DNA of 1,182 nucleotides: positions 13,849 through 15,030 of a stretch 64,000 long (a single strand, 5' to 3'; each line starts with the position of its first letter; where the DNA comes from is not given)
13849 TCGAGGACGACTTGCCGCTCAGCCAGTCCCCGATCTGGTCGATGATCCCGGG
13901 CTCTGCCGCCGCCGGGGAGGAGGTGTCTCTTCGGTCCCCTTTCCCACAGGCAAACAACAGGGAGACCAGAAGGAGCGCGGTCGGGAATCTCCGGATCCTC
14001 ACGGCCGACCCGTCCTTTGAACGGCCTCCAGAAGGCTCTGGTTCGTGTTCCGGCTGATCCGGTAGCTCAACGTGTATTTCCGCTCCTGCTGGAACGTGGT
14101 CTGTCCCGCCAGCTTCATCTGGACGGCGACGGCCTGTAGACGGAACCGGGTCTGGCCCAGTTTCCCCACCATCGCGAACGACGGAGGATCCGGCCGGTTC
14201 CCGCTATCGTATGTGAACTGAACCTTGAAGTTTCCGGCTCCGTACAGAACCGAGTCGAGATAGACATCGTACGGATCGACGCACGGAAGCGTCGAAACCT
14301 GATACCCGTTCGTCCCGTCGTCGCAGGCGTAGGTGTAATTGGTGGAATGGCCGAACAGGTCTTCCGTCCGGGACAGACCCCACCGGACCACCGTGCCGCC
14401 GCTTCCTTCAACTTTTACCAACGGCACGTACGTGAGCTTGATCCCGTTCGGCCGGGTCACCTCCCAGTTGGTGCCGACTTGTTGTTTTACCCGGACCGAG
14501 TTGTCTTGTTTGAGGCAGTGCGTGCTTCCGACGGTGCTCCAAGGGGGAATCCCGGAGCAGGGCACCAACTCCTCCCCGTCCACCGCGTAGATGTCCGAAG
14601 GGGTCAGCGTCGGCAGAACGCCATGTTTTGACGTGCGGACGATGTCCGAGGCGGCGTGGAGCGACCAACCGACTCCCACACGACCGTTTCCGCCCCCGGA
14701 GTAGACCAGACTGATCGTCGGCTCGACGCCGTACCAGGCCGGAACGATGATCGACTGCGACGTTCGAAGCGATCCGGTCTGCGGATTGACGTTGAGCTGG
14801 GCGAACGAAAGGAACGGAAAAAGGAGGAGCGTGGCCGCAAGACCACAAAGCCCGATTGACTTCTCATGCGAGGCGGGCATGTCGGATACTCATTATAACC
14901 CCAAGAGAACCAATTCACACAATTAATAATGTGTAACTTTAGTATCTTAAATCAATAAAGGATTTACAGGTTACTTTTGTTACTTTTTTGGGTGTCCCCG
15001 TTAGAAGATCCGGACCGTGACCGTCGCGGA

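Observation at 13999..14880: SpvB/TcB N-domain encoded as a separate secreted protein, GTGA-coupled to the RHS gene, with no TcA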

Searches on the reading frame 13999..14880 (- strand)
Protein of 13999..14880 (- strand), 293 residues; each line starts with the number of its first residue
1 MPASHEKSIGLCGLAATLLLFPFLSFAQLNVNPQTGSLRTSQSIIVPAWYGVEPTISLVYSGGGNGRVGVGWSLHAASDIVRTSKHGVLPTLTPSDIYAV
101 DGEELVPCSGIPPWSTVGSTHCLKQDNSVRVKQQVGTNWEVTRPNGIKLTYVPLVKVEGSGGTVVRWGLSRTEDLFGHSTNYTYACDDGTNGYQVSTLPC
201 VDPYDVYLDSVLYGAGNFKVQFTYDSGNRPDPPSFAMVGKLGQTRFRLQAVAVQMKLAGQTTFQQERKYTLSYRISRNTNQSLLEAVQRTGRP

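Call 6: search_protein_families(library=pfam, proteins=[window:13999-14880:-], max_evalue=0.01)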
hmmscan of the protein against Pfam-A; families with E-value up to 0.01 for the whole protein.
window:13999-14880:- (293 aa): 1 family
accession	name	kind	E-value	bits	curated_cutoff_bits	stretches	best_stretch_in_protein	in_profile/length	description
PF03534.18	SpvB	-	4.6e-09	36.3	22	1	33-108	2-78/287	Salmonella virulence plasmid 65kDa B protein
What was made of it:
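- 13999..14880 (-): ORF1: 293-aa secreted stand-alone SpvB/TcB N-terminal domain protein (NCBI MFH1263842.1). Pfam SpvB at 36.3 bits (call 6).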

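Call 7: search_protein_families(library=ncbifam, proteins=[window:13999-14880:-], max_evalue=0.01)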
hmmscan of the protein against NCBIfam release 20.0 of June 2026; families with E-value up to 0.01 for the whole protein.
window:13999-14880:- (293 aa): 1 family
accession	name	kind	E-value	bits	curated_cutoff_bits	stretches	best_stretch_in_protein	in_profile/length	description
NF011780.0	PRK15244.1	equivalog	6.9e-06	24.9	1133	1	44-106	42-104/591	SPI-2 type III secretion system effector NAD(+)--protein-arginine ADP-ribosyltransferase SpvB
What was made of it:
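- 7925..14002 (-): ORF2: 2025-aa lipoprotein with FG-GAP propeller, RHS/YD shell, Rhs core and C-terminal cargo (NCBI MFH1263841.1). Pfam and NCBIfam hits (calls 6, 7).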

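Call 8: search_solved_structures(query=window:13999-14880:-, max_evalue=1, show_alignments=3)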
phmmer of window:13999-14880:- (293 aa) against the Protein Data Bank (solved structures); distinct sequences matched with E-value up to 1: 4.
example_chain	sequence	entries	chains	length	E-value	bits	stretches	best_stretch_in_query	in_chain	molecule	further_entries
6p0x_A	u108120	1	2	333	6.6e-06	28.9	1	44-107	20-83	Salmonella plasmid virulence: SpvB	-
9c4k_P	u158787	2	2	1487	0.016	17.8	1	46-96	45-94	Toxin subunit YenB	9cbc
4igl_A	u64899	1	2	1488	0.016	17.8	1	46-96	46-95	YenB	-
5kis_A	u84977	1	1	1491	0.016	17.8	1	46-96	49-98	YenB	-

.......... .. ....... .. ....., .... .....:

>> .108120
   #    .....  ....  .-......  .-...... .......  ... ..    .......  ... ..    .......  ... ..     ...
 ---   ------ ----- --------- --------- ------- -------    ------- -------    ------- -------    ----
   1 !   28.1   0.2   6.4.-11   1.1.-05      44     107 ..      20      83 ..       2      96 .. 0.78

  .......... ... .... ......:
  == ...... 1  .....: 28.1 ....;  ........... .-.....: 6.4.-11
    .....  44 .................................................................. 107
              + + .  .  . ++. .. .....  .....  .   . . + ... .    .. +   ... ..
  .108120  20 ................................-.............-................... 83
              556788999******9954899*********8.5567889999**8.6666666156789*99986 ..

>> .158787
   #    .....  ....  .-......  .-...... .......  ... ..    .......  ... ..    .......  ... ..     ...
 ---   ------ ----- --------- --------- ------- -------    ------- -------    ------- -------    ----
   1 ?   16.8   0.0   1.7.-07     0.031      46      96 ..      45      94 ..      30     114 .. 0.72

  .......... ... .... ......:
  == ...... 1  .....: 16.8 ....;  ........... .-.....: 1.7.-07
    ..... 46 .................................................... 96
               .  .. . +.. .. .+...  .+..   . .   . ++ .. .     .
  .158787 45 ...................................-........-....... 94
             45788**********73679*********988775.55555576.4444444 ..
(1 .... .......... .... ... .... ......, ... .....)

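Call 10: find_homologous_proteins(query=window:13999-14880:-, max_evalue=0.001)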
Query window:13999-14880:- (293 aa): 1 proteins with E <= 0.001 among 870 candidates.
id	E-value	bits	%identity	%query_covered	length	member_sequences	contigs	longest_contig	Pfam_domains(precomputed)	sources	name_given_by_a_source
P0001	1.4e-197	673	100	100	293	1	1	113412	PF03534.19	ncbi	ncbi:MAG: SpvB/TcaC N-terminal domain-containing protein [Pseudomonadota bacterium]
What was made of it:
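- Tried and rejected: It found only the query itself (call 10).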

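Call 14: find_encoding_contigs(protein=P0001, flank=10000, max_places=6)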
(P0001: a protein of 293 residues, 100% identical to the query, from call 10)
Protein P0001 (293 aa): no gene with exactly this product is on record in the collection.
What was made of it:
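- Tried and rejected: Not on record (call 14).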

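Call 16: predict_structure(protein=window:13999-14880:-)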
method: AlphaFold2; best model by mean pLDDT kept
length: 293 residues; sequences in the alignment: 1
mean_pLDDT: 36.5   pTM: 0.20
mean pLDDT of the five models: 36.5, 29.8, 29.1, 28.5, 27.5
residues with pLDDT >= 90: 0; 70-90: 0; 50-70: 6; < 50: 287
segments of 3 or more residues with pLDDT < 50: 1-8, 18-293
pLDDT, mean of each block of 10 residues (from residue 1): 44 49 46 46 44 42 44 34 27 38 44 41 36 35 36 30 31 29 30 25 28 32 38 34 33 34 34 35 41 31
secondary structure, 60 per line:
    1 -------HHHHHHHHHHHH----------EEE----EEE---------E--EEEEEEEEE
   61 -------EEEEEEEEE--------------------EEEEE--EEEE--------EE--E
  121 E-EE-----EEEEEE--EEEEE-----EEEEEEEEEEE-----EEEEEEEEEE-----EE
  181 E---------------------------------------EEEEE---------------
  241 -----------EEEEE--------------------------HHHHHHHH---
elements in order: H8-19 E30-32 E37-39 E52-60 E68-76 E97-101 E104-107 E130-135 E138-142 E148-158 E164-173 E179-181 E221-225 E252-256 H283-290
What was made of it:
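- Tried and rejected: The model was useless at pLDDT 36.5 (call 16).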

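Call 19: search_protein_representatives(protein=window:13999-14880:-)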
Query: 293 residues. Proteins with E-value up to 0.001 (for the whole library): 2242; up to 1e-10: 582; up to 1e-30: 3. The best 150 are listed.
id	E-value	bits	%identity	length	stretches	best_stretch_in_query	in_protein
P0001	4.5e-198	672.9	100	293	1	1-293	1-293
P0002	5.3e-61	222.9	43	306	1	17-292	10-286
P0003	6.6e-31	124.1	40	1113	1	25-292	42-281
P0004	1.1e-30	123.3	41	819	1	33-292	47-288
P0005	3.1e-30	121.9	42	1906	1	30-291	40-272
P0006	4.0e-30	121.6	41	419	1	31-292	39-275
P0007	5.3e-30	121.1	40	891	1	33-292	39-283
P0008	5.4e-30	121.1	41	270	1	16-289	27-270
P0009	8.5e-30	120.5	41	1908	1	10-292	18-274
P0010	2.2e-29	119.1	41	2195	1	29-291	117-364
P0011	5.2e-29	117.9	40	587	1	31-292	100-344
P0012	2.3e-28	115.8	39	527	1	14-289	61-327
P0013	1.1e-27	113.5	42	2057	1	28-292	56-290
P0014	1.5e-27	113.1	44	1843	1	30-292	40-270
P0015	2.9e-27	112.1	40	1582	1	31-292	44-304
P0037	7.3e-25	104.3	39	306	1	27-287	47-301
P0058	1.2e-23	100.3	36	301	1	31-292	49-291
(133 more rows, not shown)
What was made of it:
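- Checked: In these, ORF1 residues ~30-292 align with the N-terminal ~250-300 residues of mostly 1900-2600-aa proteins (call 19).
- Tried and rejected: The exhaustive representative search was needed (call 19).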

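Call 20: find_encoding_contigs(protein=P0002, flank=10000, max_places=6)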
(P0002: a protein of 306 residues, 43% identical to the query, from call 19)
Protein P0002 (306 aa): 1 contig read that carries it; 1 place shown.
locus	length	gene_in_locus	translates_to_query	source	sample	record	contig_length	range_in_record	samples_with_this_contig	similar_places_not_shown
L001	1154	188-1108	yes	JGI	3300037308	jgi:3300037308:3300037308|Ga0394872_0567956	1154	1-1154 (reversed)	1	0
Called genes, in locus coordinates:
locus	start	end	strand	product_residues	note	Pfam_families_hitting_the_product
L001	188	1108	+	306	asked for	PF03534:SpvB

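Call 30: predict_structure(alignment_id=A1)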
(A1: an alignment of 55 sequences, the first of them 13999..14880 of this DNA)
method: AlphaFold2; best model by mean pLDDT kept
length: 293 residues; sequences in the alignment: 55
mean_pLDDT: 89.3   pTM: 0.85
mean pLDDT of the five models: 89.3, 88.5, 87.7, 87.5, 85.8
residues with pLDDT >= 90: 202; 70-90: 60; 50-70: 24; < 50: 7
segments of 3 or more residues with pLDDT < 50: 1-6
pLDDT, mean of each block of 10 residues (from residue 1): 47 56 72 90 97 97 90 97 92 95 91 75 91 91 96 92 94 98 93 87 88 98 93 90 94 98 98 96 96 88
secondary structure, 60 per line:
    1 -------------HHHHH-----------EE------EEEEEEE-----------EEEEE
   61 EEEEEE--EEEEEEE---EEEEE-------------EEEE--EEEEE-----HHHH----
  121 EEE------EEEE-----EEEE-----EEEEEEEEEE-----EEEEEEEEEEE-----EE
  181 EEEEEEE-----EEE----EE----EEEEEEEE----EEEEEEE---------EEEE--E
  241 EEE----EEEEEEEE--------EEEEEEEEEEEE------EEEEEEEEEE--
elements in order: H14-18 E38-44 E56-66 E69-75 E79-83 E97-100 E103-107 H113-116 E121-123 E130-133 E139-142 E148-157 E163-173 E179-187 E193-195 E206-213 E218-224 E234-237 E240-243 E248-255 E264-275 E282-291
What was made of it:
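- On SpvB/TcaC N-terminal domain family (Pfam PF03534): AF2 pLDDT 89.3 (call 30).
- Checked: An AlphaFold2 model built with a 55-sequence alignment has pLDDT 89.3 (call 30).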

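Call 32: fold_search(model_id=the predicted structure, library=pdb)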
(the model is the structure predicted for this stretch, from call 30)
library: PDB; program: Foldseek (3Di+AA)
matches with E <= 10: 168; with E <= 0.001: 17
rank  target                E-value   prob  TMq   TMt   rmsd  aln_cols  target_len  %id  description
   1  6p0x_A                2.0e-10  1.00  0.66  0.61   5.9       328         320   20  Structure of the N-terminal domain of effector protein SpvB from Salmonella typhimurium strain LT2 (released 2019-06-19)
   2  5kis_A                2.4e-10  1.00  0.67  0.15   5.8       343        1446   20  YenB/RHS2 complex (released 2017-08-09)
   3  4igl_C                5.0e-10  1.00  0.67  0.15   5.0       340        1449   20  Structure of the RHS-repeat containing BC component of the secreted ABC toxin complex from Yersinia entomophaga (released 2013-08-07)
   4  6h6e_F                6.1e-10  1.00  0.63  0.10   8.6       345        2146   19  PTC3 holotoxin complex from Photorhabdus luminecens in prepore state (TcdA1, TcdB2, TccC3) (released 2018-10-03)
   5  6sup                  1.0e-09  1.00  0.58  0.09   8.5       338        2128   19  Crystal Structure of TcdB2-TccC3-Cdc42 (released 2019-12-04)
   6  4igl_A                1.4e-09  1.00  0.67  0.15   5.7       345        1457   20  Structure of the RHS-repeat containing BC component of the secreted ABC toxin complex from Yersinia entomophaga (released 2013-08-07)
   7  4o9x                  1.4e-09  1.00  0.66  0.10   8.5       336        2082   20  Crystal Structure of TcdB2-TccC3 (released 2014-02-26)
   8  9c4k_P                1.8e-09  1.00  0.70  0.15   5.5       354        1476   20  Yersinia entomophaga holotoxin complex in prepore conformation (released 2025-12-31)
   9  6suq                  4.4e-09  1.00  0.66  0.10   7.6       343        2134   19  Crystal Structure of TcdB2-TccC3-TEV (released 2019-12-04)
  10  6h6f_F                5.5e-09  1.00  0.64  0.10   8.2       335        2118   19  PTC3 holotoxin complex from Photorhabdus luminiscens - Mutant TcC-D651A (released 2018-10-03)
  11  6sue_F                1.3e-08  1.00  0.64  0.09   8.4       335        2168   20  Structure of Photorhabdus luminescens Tc holotoxin pore, Mutation TccC3-D651A (released 2019-11-06)
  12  6l7i_F                2.7e-08  1.00  0.65  0.14   8.4       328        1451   18  Signal substraction of TcdB1-TccC2 and part of TcdA1 (released 2021-03-31)
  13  6h6g                  2.7e-08  1.00  0.61  0.09   8.5       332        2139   19  Crystal Structure of TcdB2-TccC3 without hypervariable C-terminal region (released 2018-10-03)
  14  6suf_F                5.6e-08  1.00  0.62  0.10   8.1       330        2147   20  Structure of Photorhabdus luminescens Tc holotoxin pore (released 2019-11-06)
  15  8fjp_A                4.6e-07  1.00  0.59  0.07   5.5       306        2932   15  Cryo-EM structure of native mosquito salivary gland surface protein 1 (SGS1) (released 2023-03-01)
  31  9lx4_A                8.2e-01  0.23  0.20  0.30   9.6       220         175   12  Crystal structure of the de novo designed protein ZZ4 (released 2025-06-04)
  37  9oxs_A                1.5e+00  0.03  0.15  0.06  21.2       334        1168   10  CRYO-EM STRUCTURE OF the human mPSF IN COMPLEX WITH THE AAUAAU poly(A) signal (released 2025-11-26)
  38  9dvs_F                1.5e+00  0.01  0.10  0.04  34.4       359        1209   11  CryoEM structure of Syn7942 RNAP-SigA holoenzyme (released 2025-10-15)
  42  9ivd_A                1.7e+00  0.03  0.14  0.07  21.1       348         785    7  Cryo-EM structure of CyclinD1 bound AMBRA1-DDB1 (released 2025-04-23)
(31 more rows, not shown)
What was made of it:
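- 13999..14880 (-): AF2 pLDDT 89.3, with Foldseek hits to 6p0x, YenB and TcdB2 (calls 30, 32).
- On SpvB/TcaC N-terminal domain family (Pfam PF03534): Foldseek matches 6p0x at E 2e-10 and TMq 0.66, and YenB 9c4k at TMq 0.70 (call 32).
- Closest known: TcB-TcC. Same: The ORF1 fold matches the YenB and TcdB2 chains at TMq 0.58-0.70 (call 32), and its sequence aligns to their N-terminal ~100 residues (call 8).
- Closest known: Salmonella SpvB. Same: Best structural and sequence match for ORF1 (calls 8, 32).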

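Call 34: find_encoding_contigs(protein=P0008, flank=8000, max_places=3)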
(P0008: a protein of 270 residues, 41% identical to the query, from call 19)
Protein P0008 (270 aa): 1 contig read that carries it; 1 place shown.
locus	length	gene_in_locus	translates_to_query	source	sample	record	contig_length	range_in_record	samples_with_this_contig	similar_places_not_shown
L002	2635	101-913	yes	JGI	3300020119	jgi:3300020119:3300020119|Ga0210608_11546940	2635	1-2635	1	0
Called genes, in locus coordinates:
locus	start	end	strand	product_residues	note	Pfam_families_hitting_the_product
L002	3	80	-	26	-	?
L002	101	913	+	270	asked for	PF03534:SpvB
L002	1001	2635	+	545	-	?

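Call 35: find_encoding_contigs(protein=P0037, flank=8000, max_places=3)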
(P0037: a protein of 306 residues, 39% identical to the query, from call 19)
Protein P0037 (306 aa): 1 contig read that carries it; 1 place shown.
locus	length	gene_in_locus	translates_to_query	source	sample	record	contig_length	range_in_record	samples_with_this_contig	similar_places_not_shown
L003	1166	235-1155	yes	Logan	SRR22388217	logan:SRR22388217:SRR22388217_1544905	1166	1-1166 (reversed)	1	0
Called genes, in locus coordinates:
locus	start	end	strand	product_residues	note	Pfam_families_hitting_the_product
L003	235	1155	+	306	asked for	PF03534:SpvB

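Call 36: find_encoding_contigs(protein=P0058, flank=8000, max_places=3)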
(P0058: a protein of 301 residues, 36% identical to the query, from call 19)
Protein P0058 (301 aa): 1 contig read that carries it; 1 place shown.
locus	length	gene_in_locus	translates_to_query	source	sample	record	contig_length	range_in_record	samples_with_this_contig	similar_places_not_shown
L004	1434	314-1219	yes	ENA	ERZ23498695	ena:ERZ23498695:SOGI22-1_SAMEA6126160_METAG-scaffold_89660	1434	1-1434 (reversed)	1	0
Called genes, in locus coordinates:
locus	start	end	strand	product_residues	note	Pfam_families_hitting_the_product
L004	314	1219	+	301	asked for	PF03534:SpvB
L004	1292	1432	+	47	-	?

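Call 42: find_related_loci(query=A2, collection=metagenome_contigs, flank=10000)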
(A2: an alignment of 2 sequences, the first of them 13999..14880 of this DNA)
Query A2 (293 aa) in metagenome_contigs; peptide patterns used: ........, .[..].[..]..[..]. (x = any residue, [..] = any of these).
275 stretches matched a pattern; 6 encode a relative of the query (tblastn E <= 1e-3); 6 distinct loci.
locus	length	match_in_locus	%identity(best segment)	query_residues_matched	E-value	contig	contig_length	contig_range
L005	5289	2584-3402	31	9-291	4e-27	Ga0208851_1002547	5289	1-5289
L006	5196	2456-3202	30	36-291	1e-25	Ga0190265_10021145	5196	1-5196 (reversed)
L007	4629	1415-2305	29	7-292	1e-24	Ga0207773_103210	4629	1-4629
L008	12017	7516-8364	29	28-292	4e-22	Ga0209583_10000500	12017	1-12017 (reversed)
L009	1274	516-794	45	36-130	3e-18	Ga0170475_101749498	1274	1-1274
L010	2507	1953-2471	28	17-184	8e-13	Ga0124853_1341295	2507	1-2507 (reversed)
